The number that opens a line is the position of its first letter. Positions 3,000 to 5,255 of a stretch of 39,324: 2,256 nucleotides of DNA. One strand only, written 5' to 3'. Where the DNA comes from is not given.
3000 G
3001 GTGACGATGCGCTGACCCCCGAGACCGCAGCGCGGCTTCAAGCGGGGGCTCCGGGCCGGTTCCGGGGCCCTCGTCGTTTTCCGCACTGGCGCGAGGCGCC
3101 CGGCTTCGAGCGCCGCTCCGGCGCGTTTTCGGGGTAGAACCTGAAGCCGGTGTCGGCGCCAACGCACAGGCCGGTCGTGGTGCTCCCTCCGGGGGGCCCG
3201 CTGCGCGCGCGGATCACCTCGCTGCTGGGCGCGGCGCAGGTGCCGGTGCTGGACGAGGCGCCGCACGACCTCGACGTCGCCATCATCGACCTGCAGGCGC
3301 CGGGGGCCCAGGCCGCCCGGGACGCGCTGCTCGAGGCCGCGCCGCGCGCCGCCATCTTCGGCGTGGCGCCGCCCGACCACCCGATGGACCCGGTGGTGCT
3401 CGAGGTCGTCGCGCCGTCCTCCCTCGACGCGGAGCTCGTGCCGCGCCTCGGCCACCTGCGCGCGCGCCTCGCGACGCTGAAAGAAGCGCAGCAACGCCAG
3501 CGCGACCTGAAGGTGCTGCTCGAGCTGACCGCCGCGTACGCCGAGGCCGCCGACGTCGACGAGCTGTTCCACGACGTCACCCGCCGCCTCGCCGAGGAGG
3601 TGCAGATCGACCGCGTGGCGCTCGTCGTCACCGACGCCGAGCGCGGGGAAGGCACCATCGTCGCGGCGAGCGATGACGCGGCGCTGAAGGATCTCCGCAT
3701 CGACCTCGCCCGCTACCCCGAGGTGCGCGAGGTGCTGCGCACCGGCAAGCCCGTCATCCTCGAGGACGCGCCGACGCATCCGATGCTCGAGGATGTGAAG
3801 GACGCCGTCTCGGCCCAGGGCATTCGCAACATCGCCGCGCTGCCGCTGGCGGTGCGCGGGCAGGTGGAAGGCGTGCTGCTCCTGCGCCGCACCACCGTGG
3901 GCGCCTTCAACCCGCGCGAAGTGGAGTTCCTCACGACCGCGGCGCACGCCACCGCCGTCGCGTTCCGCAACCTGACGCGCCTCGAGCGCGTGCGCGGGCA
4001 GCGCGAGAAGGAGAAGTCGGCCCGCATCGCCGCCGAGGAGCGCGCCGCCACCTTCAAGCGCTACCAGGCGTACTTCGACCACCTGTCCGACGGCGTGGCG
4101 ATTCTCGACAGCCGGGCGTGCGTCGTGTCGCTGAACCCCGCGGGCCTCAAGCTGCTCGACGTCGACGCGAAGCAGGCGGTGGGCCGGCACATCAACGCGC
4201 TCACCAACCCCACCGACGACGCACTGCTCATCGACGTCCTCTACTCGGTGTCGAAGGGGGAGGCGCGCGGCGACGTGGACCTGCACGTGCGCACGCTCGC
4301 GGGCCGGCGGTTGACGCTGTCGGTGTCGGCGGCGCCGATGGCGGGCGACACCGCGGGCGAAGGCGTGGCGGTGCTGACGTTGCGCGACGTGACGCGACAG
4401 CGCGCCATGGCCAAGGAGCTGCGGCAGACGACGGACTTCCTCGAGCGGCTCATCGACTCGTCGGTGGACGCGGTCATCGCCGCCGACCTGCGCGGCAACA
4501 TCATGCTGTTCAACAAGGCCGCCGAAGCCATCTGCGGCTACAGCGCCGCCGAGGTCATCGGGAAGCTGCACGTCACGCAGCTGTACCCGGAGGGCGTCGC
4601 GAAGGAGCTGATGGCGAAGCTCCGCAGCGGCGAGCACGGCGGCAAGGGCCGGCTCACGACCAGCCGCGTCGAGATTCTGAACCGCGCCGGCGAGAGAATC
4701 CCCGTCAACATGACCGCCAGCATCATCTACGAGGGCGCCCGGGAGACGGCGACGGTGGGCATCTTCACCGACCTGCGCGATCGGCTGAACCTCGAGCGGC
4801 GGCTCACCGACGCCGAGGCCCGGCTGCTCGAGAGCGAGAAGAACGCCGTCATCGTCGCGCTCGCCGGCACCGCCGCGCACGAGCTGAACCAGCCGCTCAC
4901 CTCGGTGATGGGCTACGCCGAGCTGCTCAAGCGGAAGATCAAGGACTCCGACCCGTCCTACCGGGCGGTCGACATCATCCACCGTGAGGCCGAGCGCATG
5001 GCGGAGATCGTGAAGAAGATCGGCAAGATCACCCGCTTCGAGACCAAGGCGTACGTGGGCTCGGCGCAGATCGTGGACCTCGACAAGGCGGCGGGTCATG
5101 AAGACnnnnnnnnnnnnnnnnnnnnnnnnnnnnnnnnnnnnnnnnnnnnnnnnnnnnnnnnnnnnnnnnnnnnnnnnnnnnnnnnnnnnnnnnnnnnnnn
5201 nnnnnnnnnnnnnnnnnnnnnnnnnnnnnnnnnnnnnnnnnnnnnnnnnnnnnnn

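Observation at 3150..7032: Translationally coupled split sensor pair: a DHp-only GAF/PAS protein followed by a complete GAF/PAS histidine kinase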

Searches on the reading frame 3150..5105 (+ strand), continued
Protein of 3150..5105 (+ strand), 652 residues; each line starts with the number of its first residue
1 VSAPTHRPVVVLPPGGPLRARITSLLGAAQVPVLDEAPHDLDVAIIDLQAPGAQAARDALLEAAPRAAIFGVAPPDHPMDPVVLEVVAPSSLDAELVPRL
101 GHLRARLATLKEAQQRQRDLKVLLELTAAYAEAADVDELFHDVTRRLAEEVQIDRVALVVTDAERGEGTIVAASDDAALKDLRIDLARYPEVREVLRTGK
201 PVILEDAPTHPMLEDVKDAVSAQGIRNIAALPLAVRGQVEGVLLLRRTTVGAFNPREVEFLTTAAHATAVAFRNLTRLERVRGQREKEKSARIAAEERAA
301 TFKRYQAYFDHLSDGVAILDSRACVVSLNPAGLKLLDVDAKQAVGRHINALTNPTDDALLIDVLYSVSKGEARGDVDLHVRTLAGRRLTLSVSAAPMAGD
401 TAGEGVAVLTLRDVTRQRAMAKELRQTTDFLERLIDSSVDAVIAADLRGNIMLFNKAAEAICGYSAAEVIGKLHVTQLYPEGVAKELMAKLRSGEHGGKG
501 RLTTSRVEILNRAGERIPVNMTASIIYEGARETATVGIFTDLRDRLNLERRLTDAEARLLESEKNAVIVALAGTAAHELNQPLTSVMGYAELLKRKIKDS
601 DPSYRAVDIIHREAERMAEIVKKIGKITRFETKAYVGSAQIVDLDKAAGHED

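Call 55: find_encoding_contigs(protein=P0133, flank=6000, max_places=2)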
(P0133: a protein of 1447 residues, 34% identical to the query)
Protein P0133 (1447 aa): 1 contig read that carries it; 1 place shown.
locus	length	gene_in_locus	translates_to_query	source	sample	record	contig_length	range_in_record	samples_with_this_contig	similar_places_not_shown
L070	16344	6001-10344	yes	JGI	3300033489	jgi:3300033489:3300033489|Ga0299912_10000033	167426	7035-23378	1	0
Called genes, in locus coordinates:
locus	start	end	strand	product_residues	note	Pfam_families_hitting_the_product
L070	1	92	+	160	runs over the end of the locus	PF01584:CheW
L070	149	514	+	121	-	PF00072:Response_reg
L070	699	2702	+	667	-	PF01627:Hpt, PF07194:P2, PF02895:H-kinase_dim, PF02518:HATPase_c, PF01584:CheW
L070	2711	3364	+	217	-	PF13690:CheX (faint), PF04509:CheC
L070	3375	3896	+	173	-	PF03975:CheD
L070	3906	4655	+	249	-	PF00731:AIRC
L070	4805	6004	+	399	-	PF01969:Ni_insertion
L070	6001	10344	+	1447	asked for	PF01590:GAF, PF13185:GAF_2, PF13492:GAF_3, PF00989:PAS, PF13188:PAS_8, PF08448:PAS_4, PF13426:PAS_9, PF00989:PAS, +16 more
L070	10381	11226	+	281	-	-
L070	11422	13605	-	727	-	PF20245:DUF6600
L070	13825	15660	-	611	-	PF13183:Fer4_8 (faint), PF13534:Fer4_17 (faint), PF12797:Fer4_2 (faint), PF00037:Fer4 (weak), PF12837:Fer4_6 (weak), PF13237:Fer4_10 (weak), PF12838:Fer4_7 (weak), PF02662:FlpD, +6 more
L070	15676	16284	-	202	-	PF00890:FAD_binding_2 (weak), PF01134:GIDA (weak), PF01266:DAO (weak), PF07992:Pyr_redox_2 (weak), PF12831:FAD_oxidored, PF13450:NAD_binding_8 (weak)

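Call 56: find_encoding_contigs(protein=P0140, flank=6000, max_places=2)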
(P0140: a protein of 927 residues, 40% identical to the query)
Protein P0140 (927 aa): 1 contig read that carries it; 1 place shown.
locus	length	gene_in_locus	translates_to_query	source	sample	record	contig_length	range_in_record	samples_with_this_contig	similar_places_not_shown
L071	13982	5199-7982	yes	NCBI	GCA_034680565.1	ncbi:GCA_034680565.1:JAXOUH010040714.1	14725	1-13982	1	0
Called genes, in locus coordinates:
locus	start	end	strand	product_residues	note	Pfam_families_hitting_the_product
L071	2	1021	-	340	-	?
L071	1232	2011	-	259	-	PF02146:SIR2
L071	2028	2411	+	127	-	-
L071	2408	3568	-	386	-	PF03372:Exo_endo_phos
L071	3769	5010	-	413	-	PF06245:DUF1015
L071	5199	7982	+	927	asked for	PF00072:Response_reg, PF01590:GAF, PF13185:GAF_2, PF13492:GAF_3, PF00989:PAS, PF13426:PAS_9, PF00989:PAS, PF13426:PAS_9, +6 more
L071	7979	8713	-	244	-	PF07638:Sigma70_ECF, PF04542:Sigma70_r2, PF08281:Sigma70_r4_2, PF04545:Sigma70_r4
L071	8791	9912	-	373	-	PF00089:Trypsin, PF13365:Trypsin_2, PF00595:PDZ (weak), PF13180:PDZ_2, PF17820:PDZ_6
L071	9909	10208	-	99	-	PF08899:DUF1844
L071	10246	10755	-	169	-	-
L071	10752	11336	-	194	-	PF00254:FKBP_C (weak)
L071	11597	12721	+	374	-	-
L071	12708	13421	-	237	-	PF02518:HATPase_c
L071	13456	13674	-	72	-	-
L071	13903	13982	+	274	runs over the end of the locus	?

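Call 57: find_encoding_contigs(protein=P0134, flank=6000, max_places=2)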
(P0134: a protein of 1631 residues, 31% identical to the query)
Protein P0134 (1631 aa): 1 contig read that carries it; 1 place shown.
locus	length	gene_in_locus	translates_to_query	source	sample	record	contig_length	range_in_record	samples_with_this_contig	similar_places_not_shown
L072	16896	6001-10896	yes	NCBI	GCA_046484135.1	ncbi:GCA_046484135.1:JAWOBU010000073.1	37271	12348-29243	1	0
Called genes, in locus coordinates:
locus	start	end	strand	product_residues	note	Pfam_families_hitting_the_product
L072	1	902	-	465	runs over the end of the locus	PF00749:tRNA-synt_1c, PF19269:Anticodon_2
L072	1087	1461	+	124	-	PF04126:Cyclophil_like, PF18050:Cyclophil_like2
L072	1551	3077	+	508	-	PF02310:B12-binding, PF04055:Radical_SAM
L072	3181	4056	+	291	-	PF05853:BKACE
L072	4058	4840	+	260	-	PF00731:AIRC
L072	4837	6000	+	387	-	PF01969:Ni_insertion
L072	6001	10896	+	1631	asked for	PF01590:GAF, PF13185:GAF_2, PF00989:PAS, PF13426:PAS_9, PF00512:HisKA, PF00989:PAS, PF13426:PAS_9, PF13185:GAF_2, +14 more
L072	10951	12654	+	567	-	PF02776:TPP_enzyme_N, PF00205:TPP_enzyme_M, PF02775:TPP_enzyme_C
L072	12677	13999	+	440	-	PF03417:AAT (weak), PF03577:Peptidase_C69 (weak)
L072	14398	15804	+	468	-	PF13183:Fer4_8, PF02754:CCG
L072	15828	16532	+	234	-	PF02665:Nitrate_red_gam (weak)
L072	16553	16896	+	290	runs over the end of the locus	PF02085:Cytochrom_CIII, PF14522:Cytochrome_C7 (weak), PF02085:Cytochrom_CIII, PF14537:Cytochrom_c3_2 (weak)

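Call 58: find_encoding_contigs(protein=P0196, flank=6000, max_places=2)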
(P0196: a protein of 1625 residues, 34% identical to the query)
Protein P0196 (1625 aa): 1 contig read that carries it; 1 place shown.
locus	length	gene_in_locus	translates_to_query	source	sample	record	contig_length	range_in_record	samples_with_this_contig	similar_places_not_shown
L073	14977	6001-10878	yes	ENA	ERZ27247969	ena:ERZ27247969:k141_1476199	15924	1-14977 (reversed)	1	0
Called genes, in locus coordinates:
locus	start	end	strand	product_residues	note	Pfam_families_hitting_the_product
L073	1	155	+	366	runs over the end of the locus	?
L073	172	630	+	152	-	PF01584:CheW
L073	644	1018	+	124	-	PF00072:Response_reg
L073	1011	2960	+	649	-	PF01627:Hpt, PF07194:P2, PF02895:H-kinase_dim, PF02518:HATPase_c, PF01584:CheW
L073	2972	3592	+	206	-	PF13690:CheX (faint), PF04509:CheC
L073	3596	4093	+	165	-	PF03975:CheD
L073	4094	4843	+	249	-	PF00731:AIRC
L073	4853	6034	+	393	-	PF01969:Ni_insertion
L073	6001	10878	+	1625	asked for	PF01590:GAF, PF13185:GAF_2, PF13492:GAF_3, PF13426:PAS_9, PF00989:PAS, PF13426:PAS_9, PF00512:HisKA, PF00989:PAS, +11 more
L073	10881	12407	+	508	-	PF13231:PMT_2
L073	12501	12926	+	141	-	-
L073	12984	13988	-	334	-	PF04613:LpxD, PF24894:Hexapep_GlmU (faint), PF25084:LbH_EIF2B (weak), PF25087:GMPPB_C, PF00132:Hexapep, PF14602:Hexapep_2 (faint), PF00132:Hexapep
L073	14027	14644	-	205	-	PF02589:LUD_dom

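Call 59: predict_structure(alignment_id=A2)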
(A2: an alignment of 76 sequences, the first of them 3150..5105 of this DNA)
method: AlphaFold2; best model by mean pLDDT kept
length: 652 residues; sequences in the alignment: 76
mean_pLDDT: 80.1   pTM: 0.38
mean pLDDT of the five models: 80.1, 79.9, 78.0, 76.0, 75.7
residues with pLDDT >= 90: 117; 70-90: 411; 50-70: 83; < 50: 41
segments of 3 or more residues with pLDDT < 50: 1-5, 207-209, 284-286, 631-652
pLDDT, mean of each block of 10 residues (from residue 1): 60 88 91 86 91 89 89 87 89 91 87 83 84 76 89 89 85 85 85 87 66 65 78 84 86 83 86 68 51 50 56 85 88 88 87 88 89 90 88 81 75 87 73 58 84 85 85 85 89 82 86 87 83 86 67 63 71 81 89 89 90 90 74 43 43 36
secondary structure, 60 per line:
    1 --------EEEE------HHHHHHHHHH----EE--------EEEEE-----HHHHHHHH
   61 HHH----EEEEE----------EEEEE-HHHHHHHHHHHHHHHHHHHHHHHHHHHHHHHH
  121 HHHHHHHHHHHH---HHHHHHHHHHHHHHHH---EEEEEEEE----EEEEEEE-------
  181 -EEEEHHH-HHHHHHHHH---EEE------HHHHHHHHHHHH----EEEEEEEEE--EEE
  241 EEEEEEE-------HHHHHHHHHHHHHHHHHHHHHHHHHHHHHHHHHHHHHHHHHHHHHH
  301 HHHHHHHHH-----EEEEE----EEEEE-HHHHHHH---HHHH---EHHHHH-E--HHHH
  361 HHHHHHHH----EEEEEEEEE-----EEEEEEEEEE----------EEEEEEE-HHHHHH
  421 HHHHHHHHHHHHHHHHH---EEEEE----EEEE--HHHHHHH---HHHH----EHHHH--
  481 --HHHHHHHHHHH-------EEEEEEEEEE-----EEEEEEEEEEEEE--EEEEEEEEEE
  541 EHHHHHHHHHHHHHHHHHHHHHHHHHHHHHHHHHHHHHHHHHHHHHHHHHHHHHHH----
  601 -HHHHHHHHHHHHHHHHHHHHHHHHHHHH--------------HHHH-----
elements in order: E9-12 H19-28 E43-47 H53-63 E68-72 E83-87 H89-132 H136-151 E155-162 E167-173 E182-185 H190-198 E202-204 H211-222 E227-235 E238-247 H255-309 E315-319 E324-328 H330-336 H340-343 H348-352 H357-368 E373-381 E387-396 E407-413 H415-437 E441-445 E450-453 H456-462 H466-469 H475-478 H483-493 E501-510 E516-528 E531-541 H542-596 H602-629 H644-647

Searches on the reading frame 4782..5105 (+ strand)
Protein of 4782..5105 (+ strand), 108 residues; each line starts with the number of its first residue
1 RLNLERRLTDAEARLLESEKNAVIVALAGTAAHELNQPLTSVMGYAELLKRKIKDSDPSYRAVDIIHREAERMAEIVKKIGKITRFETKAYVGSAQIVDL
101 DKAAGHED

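Call 28: find_homologous_proteins(query=window:4782-5105:+, max_evalue=1e-8)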
Query window:4782-5105:+ (108 aa): 354 proteins with E <= 1e-8 among 382 candidates; the best 120 are listed.
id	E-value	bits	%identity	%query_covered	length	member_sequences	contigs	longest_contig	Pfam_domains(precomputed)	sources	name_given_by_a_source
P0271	1.0e-47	178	81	100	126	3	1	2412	PF00512.32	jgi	jgi:signal transduction histidine kinase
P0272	1.2e-47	178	78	100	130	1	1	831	PF00512.32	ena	-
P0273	1.4e-47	178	81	100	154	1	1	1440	PF00512.32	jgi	jgi:signal transduction histidine kinase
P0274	7.1e-47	176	81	99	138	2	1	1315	PF00512.32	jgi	jgi:signal transduction histidine kinase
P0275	2.1e-46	174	79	100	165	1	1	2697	PF00512.32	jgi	jgi:signal transduction histidine kinase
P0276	2.4e-45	171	76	100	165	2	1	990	PF00512.32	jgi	jgi:signal transduction histidine kinase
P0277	2.5e-45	171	78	100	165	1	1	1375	PF00512.32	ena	-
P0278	3.0e-45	170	79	100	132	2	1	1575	PF00512.32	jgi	jgi:signal transduction histidine kinase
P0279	2.2e-44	168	75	100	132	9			PF00512.32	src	-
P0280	3.0e-44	167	76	100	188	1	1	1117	PF00512.32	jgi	jgi:signal transduction histidine kinase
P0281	2.2e-43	164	73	100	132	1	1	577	PF00512.32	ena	-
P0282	6.1e-43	163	75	100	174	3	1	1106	PF00512.32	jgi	jgi:signal transduction histidine kinase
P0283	6.6e-43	163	74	100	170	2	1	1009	PF00512.32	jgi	jgi:signal transduction histidine kinase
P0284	2.2e-42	161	77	100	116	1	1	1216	PF00512.32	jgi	jgi:signal transduction histidine kinase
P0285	4.4e-42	160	74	100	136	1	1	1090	PF00512.32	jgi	jgi:signal transduction histidine kinase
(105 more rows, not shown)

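Call 38: search_solved_structures(query=window:4782-5105:+, max_evalue=0.01, show_alignments=3)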
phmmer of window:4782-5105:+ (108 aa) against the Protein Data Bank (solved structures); distinct sequences matched with E-value up to 0.01: 9.
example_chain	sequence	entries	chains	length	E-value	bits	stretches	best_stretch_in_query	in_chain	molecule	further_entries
8vc9_A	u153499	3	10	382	6.2e-07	33.3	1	2-87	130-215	Leptospira virulence regulator B (LvrB) | histidine kinase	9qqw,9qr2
5idj_A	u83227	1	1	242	0.00027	24.8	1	17-88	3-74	Histidine kinase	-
3a0r_A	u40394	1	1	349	0.00049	24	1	18-83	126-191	Sensor protein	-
8a7f_A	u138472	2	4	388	0.00086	23.2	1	5-81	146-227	Putative Sensory box protein,Sensor protein FixL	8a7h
8a3u_A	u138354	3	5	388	0.00087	23.2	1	5-81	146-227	Putative Sensory box protein,Sensor protein FixL | Putative Sensory box protein,Putative Sensory box protein,Sensor protein FixL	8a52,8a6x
9jfj_A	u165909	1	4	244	0.00089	23.2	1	16-85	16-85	Sensor histidine kinase ZraS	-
4gcz_A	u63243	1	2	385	0.00095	23.1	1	5-81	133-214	Blue-light photoreceptor, Sensor protein fixL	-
4q20_A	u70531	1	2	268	0.0016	22.3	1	4-78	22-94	Sensor protein DivL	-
6nb0_A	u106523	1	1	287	0.0026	21.7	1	29-91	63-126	Histidine kinase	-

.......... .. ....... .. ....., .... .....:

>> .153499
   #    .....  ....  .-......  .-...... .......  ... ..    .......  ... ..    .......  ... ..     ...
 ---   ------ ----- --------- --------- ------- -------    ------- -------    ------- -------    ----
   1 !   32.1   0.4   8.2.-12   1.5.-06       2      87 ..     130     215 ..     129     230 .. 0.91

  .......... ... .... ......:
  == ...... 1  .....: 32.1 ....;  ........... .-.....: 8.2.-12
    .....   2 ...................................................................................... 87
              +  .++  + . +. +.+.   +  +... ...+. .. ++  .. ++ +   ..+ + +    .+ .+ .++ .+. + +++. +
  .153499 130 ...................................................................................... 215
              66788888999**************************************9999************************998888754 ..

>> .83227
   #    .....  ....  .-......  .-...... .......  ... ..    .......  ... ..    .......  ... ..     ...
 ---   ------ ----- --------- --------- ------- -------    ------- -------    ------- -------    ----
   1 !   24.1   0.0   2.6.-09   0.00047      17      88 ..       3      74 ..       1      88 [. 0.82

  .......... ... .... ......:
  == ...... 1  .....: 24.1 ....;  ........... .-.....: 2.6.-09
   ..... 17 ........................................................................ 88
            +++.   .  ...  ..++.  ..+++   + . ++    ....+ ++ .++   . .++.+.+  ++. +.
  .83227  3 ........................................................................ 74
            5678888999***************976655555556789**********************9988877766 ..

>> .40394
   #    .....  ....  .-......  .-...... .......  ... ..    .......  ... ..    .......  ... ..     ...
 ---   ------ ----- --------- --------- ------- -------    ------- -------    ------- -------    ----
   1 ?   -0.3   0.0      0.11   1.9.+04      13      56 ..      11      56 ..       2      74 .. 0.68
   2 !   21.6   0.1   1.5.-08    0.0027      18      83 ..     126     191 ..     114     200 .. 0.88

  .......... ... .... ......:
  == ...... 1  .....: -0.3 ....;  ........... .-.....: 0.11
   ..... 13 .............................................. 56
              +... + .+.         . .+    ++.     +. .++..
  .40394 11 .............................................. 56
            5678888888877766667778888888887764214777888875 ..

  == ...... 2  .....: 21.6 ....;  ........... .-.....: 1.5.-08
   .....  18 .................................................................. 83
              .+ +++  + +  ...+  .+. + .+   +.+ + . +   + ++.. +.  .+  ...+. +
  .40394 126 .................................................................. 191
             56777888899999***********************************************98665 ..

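Call 51: predict_structure(alignment_id=A1)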
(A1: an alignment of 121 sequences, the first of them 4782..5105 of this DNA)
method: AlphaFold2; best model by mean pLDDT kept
length: 108 residues; sequences in the alignment: 121
mean_pLDDT: 82.6   pTM: 0.61
mean pLDDT of the five models: 82.6, 81.5, 81.3, 80.9, 80.7
residues with pLDDT >= 90: 77; 70-90: 8; 50-70: 2; < 50: 21
segments of 3 or more residues with pLDDT < 50: 88-108
pLDDT, mean of each block of 10 residues (from residue 1): 90 92 91 94 96 94 97 95 69 41 40
secondary structure, 60 per line:
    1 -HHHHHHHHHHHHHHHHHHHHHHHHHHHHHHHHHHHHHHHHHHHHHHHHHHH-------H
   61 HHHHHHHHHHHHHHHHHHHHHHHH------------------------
elements in order: H2-52 H60-84

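Call 62: fold_search(model_id=the predicted structure, library=pdb)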
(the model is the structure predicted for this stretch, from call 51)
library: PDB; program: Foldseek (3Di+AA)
matches with E <= 10: 276; with E <= 0.001: 0
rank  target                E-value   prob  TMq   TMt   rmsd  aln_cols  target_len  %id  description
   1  9jfj_A                2.0e-02  1.00  0.55  0.28   3.5        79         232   24  Crystal structure of the cytoplasmic domain of ZraS in ADP-bound form (released 2025-03-26)
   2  9jfj_B                3.5e-02  1.00  0.60  0.30   2.0        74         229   22  Crystal structure of the cytoplasmic domain of ZraS in ADP-bound form (released 2025-03-26)
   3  8a3u                  3.7e-02  1.00  0.59  0.20   3.6        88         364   25  Crystal structure of a chimeric LOV-Histidine kinase SB2F1 (symmetrical variant, trigonal form with short c-axis) (released 2023-12-20)
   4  8a7f_A                4.0e-02  1.00  0.60  0.20   3.4        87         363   25  Crystal structure of a chimeric LOV-Histidine kinase SB2F1-I66R mutant (asymmetrical variant, trigonal form with long  (released 2024-01-10)
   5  4mt8_B                5.4e-02  1.00  0.64  0.71   3.0        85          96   16  Structure of the ERS1 dimerization and histidine phosphotransfer domain from Arabidopsis thaliana (released 2014-10-01)
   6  8a6x_B                5.4e-02  1.00  0.57  0.19   3.6        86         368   26  Crystal structure of a chimeric LOV-Histidine kinase SB2F1 (asymmetrical variant, trigonal form with long c axis) (released 2024-01-10)
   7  4biy_B                5.7e-02  0.99  0.44  0.23   7.5        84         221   24  Crystal structure of CpxAHDC (monoclinic form 2) (released 2014-02-12)
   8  4biz_F                5.7e-02  0.99  0.46  0.24  11.0        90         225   22  Crystal structure of CpxAHDC (orthorhombic form 2) (released 2014-04-23)
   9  4gcz_A                5.7e-02  0.96  0.41  0.16   9.5        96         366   26  Structure of a blue-light photoreceptor (released 2013-06-19)
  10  9jfj_D                6.1e-02  1.00  0.59  0.28  15.4        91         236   23  Crystal structure of the cytoplasmic domain of ZraS in ADP-bound form (released 2025-03-26)
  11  4mtx_D                6.8e-02  1.00  0.67  0.75   1.9        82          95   15  Structure of the ERS1 dimerization and histidine phosphotransfer domain from Arabidopsis thaliana (released 2014-10-01)
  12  7ltq_B                6.8e-02  0.99  0.46  0.22   9.4        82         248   27  Crystal Structure of a histidine kinase from Burkholderia ambifaria MC40-6 (released 2021-03-17)
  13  8a7h_A                7.3e-02  1.00  0.62  0.21   7.0        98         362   23  Crystal structure of a chimeric LOV-Histidine kinase SB2F1-I66R mutant (light state; asymmetrical variant, trigonal fo (released 2024-01-10)
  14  4biv_A                7.3e-02  1.00  0.49  0.21   5.4        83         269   24  Crystal structure of CpxAHDC (trigonal form) (released 2014-02-12)
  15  7n0e_A                8.2e-02  1.00  0.49  0.85   1.6        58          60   24  Co-complex of the histidine kinase region of RetS and the dimerization and histidine phosphotransfer domain of GacS (released 2022-03-09)
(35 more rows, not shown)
